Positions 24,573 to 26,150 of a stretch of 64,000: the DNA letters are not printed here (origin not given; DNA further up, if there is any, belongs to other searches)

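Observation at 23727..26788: Self-contained operon: HSL-type esterase, HxxxDG acyltransferase and zinc-ribbon membrane protein, next to a dead recombinase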

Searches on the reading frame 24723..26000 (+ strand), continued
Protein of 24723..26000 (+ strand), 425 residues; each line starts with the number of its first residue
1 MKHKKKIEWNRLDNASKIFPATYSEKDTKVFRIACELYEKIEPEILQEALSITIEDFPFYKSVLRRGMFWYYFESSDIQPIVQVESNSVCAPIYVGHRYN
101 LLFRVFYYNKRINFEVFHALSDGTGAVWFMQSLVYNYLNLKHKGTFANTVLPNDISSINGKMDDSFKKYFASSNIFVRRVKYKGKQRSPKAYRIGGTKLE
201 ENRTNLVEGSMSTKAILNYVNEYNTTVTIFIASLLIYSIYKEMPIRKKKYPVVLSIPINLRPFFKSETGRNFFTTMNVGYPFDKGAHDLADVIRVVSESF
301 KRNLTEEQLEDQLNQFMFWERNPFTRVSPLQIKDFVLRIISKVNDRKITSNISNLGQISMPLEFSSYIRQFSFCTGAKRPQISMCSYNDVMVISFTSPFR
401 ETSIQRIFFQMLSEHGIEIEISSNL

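Call 29: search_protein_families(library=pfam, proteins=[P0131, P0230, P0157, P0169, P0152, P0177, P0192, P0211, P0168, P0240], max_evalue=0.001)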
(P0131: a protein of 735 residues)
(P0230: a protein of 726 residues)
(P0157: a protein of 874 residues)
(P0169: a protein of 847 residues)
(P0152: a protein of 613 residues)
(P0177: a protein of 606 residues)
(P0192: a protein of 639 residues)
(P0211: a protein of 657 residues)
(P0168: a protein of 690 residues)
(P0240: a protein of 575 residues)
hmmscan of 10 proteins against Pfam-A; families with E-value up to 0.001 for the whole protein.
P0131 (735 aa): 5 families
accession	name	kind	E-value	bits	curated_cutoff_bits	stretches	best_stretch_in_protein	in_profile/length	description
PF07859.19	Abhydrolase_3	-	4.5e-64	216.5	25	1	75-285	1-209/210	alpha/beta hydrolase fold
PF20434.5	BD-FAE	-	5.7e-12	46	26.8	1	68-167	9-111/215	BD-FAE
PF10340.15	Say1_Mug180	-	5.2e-08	32.6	21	1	71-221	121-272/374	Steryl acetyl hydrolase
PF07247.17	AATase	-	0.00012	21.2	22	0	526-663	291-437/500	Alcohol acetyltransferase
PF16911.10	PapA_C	-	0.00013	21.9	30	1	517-634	19-140/203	Phthiocerol/phthiodiolone dimycocerosyl transferase C-terminus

P0230 (726 aa): 4 families
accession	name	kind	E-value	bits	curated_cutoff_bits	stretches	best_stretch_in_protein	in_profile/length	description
PF07859.19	Abhydrolase_3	-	1.6e-31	110.2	25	1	45-264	1-209/210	alpha/beta hydrolase fold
PF10340.15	Say1_Mug180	-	9.8e-11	41.5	21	1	41-202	121-272/374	Steryl acetyl hydrolase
PF07247.17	AATase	-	2.6e-05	23.5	22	1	478-596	251-387/500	Alcohol acetyltransferase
PF16911.10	PapA_C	-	5.6e-05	23.1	30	1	505-603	18-118/203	Phthiocerol/phthiodiolone dimycocerosyl transferase C-terminus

P0157 (874 aa): 6 families
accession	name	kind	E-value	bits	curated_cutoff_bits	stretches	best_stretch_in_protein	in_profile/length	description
PF07859.19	Abhydrolase_3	-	2.8e-53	181.3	25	1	62-274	1-209/210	alpha/beta hydrolase fold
PF20434.5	BD-FAE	-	2.5e-12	47.2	26.8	1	50-156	3-112/215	BD-FAE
PF07247.17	AATase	-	2.5e-08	33.4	22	1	533-798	165-439/500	Alcohol acetyltransferase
PF10340.15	Say1_Mug180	-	0.00026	20.4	21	1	60-159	123-221/374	Steryl acetyl hydrolase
PF00135.34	COesterase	-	0.00053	19.5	27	0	134-205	184-253/515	Carboxylesterase family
PF16911.10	PapA_C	-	0.00057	19.8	30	0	647-797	20-153/203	Phthiocerol/phthiodiolone dimycocerosyl transferase C-terminus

P0169 (847 aa): 2 families
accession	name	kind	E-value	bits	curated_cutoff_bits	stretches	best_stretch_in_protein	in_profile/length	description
PF07859.19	Abhydrolase_3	-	9.4e-59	199.1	25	1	73-285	1-209/210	alpha/beta hydrolase fold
PF20434.5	BD-FAE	-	1.9e-13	50.9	26.8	1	61-163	3-108/215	BD-FAE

P0152 (613 aa): 3 families
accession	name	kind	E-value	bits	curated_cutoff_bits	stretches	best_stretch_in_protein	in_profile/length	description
PF19845.4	DUF6320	-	1.1e-53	182.3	29.9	1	428-613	1-186/186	Family of unknown function (DUF6320)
PF16911.10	PapA_C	-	2.3e-06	27.6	30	1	207-274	17-88/203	Phthiocerol/phthiodiolone dimycocerosyl transferase C-terminus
PF07247.17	AATase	-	5.5e-06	25.7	22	0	210-276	280-355/500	Alcohol acetyltransferase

P0177 (606 aa): 3 families
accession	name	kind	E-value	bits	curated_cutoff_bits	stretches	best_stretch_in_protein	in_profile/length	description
PF19845.4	DUF6320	-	6.8e-55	186.2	29.9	1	426-606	6-186/186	Family of unknown function (DUF6320)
PF16911.10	PapA_C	-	3.8e-08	33.5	30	1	206-307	18-123/203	Phthiocerol/phthiodiolone dimycocerosyl transferase C-terminus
PF07247.17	AATase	-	1.7e-06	27.4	22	0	194-368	266-452/500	Alcohol acetyltransferase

P0192 (639 aa): 1 family
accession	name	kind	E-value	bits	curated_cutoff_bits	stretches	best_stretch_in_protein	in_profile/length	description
PF19845.4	DUF6320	-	6.7e-43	147.1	29.9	1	455-639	1-186/186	Family of unknown function (DUF6320)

P0211 (657 aa): 2 families
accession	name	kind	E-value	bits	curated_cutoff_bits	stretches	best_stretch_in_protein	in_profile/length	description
PF19845.4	DUF6320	-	6.2e-45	153.8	29.9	1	473-657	1-186/186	Family of unknown function (DUF6320)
PF16911.10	PapA_C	-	0.00052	19.9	30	0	213-260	19-66/203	Phthiocerol/phthiodiolone dimycocerosyl transferase C-terminus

P0168 (690 aa): 1 family
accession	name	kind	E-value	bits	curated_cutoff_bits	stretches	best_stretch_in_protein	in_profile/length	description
PF19845.4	DUF6320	-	6.2e-50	170.1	29.9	1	506-690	1-186/186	Family of unknown function (DUF6320)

P0240 (575 aa): 1 family
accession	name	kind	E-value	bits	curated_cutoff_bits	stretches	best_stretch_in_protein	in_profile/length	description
PF16911.10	PapA_C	-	1.5e-07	31.5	30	1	336-460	14-142/203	Phthiocerol/phthiodiolone dimycocerosyl transferase C-terminus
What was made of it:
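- Some relatives pass the Pfam cut-offs for AATase (for example P0157, 33.4 bits against 22) or PapA_C (P0177, 33.5 against 30) (call 29).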

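Call 45: search_dna_similar(query=window:24723-26000:+, collection=plasmids, mode=protein, max_rows=15)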
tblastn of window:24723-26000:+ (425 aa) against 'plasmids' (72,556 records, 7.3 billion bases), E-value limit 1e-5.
Records with a match: 5; places in all: 5; records where one place covers at least 80% of the query: 5.
Best place of each record, by identity: <60% 5.
By first word of the organism name: Bacillus 3; Anaerotruncus 1; Subdoligranulum 1.
By predicted mobility (MOB-suite, as given by PLSDB): non-mobilizable 3; conjugative 2.
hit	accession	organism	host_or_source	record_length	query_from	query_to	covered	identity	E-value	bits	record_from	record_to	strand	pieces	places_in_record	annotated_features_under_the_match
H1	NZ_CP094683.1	Anaerotruncus colihominis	Homo sapiens,isolate,feces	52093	1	424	100%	42.0%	7e-110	362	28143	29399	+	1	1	hypothetical protein | alpha/beta hydrolase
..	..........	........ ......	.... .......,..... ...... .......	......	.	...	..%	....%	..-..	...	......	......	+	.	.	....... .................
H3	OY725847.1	Subdoligranulum variabile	-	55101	2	424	100%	29.1%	2e-60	219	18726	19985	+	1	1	record has no annotation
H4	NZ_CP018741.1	Bacillus cereus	Salad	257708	7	424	98%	29.3%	1e-51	194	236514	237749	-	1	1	alcohol acetyltransferase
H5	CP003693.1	Bacillus thuringiensis MC28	-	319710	8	424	98%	29.2%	5e-52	195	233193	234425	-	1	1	alcohol acetyltransferase superfamily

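Call 46: get_annotated_region(hit=H2, flank=5000)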
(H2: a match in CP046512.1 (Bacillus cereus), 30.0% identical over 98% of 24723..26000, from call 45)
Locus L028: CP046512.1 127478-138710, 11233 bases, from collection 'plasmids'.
description: Bacillus cereus strain JHU plasmid p1, complete sequence
organism: Bacillus cereus (NCBI taxid 1396)
taxonomy: Bacteria; Bacillota; Bacilli; Bacillales; Bacillaceae; Bacillus; Bacillus cereus
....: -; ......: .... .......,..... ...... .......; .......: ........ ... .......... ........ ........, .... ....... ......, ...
typing (MOB-suite, as given by PLSDB): non-mobilizable; replicon rep_cluster_125; mating-pair formation MPF_T
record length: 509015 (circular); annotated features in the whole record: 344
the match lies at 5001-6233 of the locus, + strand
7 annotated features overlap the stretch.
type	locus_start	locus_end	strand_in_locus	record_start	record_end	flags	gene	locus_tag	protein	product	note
CDS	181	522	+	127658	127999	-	-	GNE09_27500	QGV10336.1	GntR family transcriptional regulator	-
CDS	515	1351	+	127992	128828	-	-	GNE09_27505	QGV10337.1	ATP-binding cassette domain-containing protein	-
CDS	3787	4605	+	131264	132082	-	-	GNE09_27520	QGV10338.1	DUF4097 family beta strand repeat protein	-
CDS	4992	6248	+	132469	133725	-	-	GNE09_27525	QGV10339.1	alcohol acetyltransferase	-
CDS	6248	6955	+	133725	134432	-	-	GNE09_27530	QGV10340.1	small multidrug resistance protein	-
CDS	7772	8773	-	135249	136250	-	-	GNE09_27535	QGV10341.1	helix-turn-helix domain-containing protein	-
CDS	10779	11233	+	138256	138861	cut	-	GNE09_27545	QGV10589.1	cell filamentation protein Fic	-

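Call 47: get_annotated_region(hit=H1, flank=5000)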
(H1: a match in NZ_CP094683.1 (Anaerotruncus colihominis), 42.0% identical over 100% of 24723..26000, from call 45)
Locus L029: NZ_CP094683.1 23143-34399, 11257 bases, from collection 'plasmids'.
description: Anaerotruncus colihominis strain VE303-02 plasmid unnamed, complete sequence
organism: Anaerotruncus colihominis (NCBI taxid 169435)
taxonomy: Bacteria; Bacillota; Clostridia; Eubacteriales; Oscillospiraceae; Anaerotruncus; Anaerotruncus colihominis
host: -; source: Homo sapiens,isolate,feces; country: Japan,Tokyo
typing (MOB-suite, as given by PLSDB): non-mobilizable
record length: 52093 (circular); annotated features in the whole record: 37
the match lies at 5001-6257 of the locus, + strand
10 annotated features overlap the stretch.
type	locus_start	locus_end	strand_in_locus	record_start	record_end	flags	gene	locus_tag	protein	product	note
CDS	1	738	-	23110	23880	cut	-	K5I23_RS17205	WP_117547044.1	aldolase/citrate lyase family protein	-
CDS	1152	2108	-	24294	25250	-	-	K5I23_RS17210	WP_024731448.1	sugar kinase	-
CDS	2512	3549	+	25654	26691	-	-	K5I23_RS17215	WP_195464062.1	LacI family DNA-binding transcriptional regulator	GO:0006351 - DNA-templated transcription [Evidence IEA]; GO:0045892 - negative regulation of DNA-templated ...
CDS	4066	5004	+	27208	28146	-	-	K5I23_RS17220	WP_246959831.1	alpha/beta hydrolase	-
CDS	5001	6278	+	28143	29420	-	-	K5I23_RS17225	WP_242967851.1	hypothetical protein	-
CDS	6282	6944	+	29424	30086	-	-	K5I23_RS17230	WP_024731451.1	DUF6320 domain-containing protein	-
CDS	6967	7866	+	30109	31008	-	-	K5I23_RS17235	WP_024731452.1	diacylglycerol kinase family protein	-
CDS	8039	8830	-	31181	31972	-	-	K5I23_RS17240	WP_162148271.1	YdcF family protein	-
CDS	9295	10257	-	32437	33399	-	-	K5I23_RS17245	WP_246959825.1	PfkB family carbohydrate kinase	-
CDS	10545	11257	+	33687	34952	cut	-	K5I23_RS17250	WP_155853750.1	hypothetical protein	-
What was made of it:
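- The cassette occurs on B. cereus megaplasmids and an Anaerotruncus plasmid (calls 45–47).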

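Call 48: find_related_loci(query=A2, collection=metagenome_contigs, flank=5000)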
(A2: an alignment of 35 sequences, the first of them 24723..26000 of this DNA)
Query A2 (425 aa) in metagenome_contigs; peptide patterns used: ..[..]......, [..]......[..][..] (x = any residue, [..] = any of these).
600 stretches matched a pattern (row limit reached: there are more); 585 encode a relative of the query (tblastn E <= 1e-3); the best 80 are kept; 80 distinct loci.
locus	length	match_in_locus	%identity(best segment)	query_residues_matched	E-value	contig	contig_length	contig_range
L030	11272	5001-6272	57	1-425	2e-159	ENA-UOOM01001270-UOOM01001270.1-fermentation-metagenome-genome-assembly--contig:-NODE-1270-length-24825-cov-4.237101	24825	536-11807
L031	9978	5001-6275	56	1-424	7e-156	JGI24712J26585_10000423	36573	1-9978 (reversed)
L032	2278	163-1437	54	1-424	2e-165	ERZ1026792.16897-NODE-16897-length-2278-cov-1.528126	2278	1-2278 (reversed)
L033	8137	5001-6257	52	4-425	3e-149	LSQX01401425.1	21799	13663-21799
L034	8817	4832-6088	50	4-425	2e-146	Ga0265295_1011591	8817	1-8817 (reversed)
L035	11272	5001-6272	47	1-425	4e-137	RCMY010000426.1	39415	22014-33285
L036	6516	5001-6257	46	1-425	2e-133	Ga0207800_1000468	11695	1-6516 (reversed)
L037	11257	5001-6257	46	1-425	2e-133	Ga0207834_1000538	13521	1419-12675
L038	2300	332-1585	47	1-424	5e-139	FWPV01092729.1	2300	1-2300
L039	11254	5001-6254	47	1-425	3e-128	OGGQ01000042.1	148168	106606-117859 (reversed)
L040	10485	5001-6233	49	8-424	4e-127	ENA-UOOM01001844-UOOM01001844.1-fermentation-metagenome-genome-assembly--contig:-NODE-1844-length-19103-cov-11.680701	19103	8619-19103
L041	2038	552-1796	46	4-424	6e-135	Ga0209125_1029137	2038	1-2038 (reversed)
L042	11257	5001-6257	44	4-425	3e-125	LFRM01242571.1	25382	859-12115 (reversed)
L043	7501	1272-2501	47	8-424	2e-122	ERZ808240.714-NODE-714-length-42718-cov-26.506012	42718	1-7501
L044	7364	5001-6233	44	4-424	2e-118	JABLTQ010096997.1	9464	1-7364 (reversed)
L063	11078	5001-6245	40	4-424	4e-103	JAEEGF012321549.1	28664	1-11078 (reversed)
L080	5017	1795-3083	40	1-425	3e-92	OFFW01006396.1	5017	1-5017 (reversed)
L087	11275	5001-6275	37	1-424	2e-87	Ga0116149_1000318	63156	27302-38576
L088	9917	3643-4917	35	1-424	1e-86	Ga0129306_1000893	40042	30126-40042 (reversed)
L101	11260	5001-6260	31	1-424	3e-76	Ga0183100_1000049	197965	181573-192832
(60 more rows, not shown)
